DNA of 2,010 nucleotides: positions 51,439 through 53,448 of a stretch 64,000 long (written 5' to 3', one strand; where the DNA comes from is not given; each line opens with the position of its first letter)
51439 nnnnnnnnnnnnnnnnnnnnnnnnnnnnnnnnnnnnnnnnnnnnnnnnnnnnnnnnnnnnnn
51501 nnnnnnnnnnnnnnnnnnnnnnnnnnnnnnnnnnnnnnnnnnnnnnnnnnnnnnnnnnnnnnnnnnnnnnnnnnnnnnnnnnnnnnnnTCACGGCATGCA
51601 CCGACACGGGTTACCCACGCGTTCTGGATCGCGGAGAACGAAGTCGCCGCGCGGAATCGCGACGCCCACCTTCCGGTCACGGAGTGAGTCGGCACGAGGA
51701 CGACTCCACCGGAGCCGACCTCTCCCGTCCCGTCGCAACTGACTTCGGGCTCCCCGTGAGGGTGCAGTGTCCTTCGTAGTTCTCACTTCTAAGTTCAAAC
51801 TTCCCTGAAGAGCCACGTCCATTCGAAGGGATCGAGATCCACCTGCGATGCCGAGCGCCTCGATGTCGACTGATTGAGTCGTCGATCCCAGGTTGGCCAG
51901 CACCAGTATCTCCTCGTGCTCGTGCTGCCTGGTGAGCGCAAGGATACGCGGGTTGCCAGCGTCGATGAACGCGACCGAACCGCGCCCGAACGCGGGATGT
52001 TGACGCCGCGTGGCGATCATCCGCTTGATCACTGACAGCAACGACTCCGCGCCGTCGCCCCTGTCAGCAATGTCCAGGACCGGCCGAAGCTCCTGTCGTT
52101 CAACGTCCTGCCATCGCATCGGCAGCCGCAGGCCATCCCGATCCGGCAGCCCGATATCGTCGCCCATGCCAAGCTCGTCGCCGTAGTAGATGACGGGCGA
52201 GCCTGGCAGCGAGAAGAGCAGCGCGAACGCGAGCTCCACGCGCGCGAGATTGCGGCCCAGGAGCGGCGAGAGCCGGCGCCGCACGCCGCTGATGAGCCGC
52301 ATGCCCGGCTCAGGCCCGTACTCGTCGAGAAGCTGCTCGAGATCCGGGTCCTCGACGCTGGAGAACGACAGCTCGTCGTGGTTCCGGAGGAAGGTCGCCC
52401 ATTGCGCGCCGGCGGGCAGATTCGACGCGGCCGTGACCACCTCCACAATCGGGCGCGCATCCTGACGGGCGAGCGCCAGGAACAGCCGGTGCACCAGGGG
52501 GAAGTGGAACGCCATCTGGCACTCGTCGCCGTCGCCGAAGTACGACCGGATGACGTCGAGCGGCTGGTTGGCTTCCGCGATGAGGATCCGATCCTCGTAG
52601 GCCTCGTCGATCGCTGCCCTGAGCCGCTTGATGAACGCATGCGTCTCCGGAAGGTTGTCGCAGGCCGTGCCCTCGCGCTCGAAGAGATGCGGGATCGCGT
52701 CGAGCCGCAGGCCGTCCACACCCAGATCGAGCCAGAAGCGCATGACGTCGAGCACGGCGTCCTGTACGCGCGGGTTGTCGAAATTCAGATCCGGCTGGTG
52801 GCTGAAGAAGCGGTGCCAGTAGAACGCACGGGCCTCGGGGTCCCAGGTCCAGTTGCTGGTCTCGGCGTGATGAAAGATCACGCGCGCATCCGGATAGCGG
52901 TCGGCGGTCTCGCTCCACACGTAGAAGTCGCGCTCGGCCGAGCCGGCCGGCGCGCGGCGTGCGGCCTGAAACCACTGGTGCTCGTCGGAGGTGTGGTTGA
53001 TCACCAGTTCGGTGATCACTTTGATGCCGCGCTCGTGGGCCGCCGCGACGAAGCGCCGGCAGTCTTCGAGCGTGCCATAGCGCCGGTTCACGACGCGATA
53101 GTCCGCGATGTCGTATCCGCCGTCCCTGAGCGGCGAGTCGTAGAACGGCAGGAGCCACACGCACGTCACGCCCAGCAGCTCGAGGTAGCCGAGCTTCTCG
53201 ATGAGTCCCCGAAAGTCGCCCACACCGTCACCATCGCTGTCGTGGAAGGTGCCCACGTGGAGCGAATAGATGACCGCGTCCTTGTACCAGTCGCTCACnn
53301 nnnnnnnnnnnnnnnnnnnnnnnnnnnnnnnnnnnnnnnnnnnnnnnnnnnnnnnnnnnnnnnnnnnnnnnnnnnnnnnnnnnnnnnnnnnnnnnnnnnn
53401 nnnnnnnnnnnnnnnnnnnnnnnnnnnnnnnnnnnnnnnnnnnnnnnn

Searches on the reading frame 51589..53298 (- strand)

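Call 55: search_protein_families(library=pfam, proteins=[window:51589-53298:-], max_evalue=0.0001)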
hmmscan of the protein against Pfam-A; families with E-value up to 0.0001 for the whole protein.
window:51589-53298:- (569 aa): 3 families
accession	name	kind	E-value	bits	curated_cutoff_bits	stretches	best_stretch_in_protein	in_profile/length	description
PF00128.31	Alpha-amylase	-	5.3e-85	286.8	22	2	17-314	6-321/446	Alpha amylase, catalytic domain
PF16657.11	Malt_amylase_C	-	4e-06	27.2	27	1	440-480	1-39/75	Maltogenic Amylase, C-terminal domain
PF11941.14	DUF3459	-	4.4e-05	24.2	22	0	425-478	3-59/90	Domain of unknown function (DUF3459)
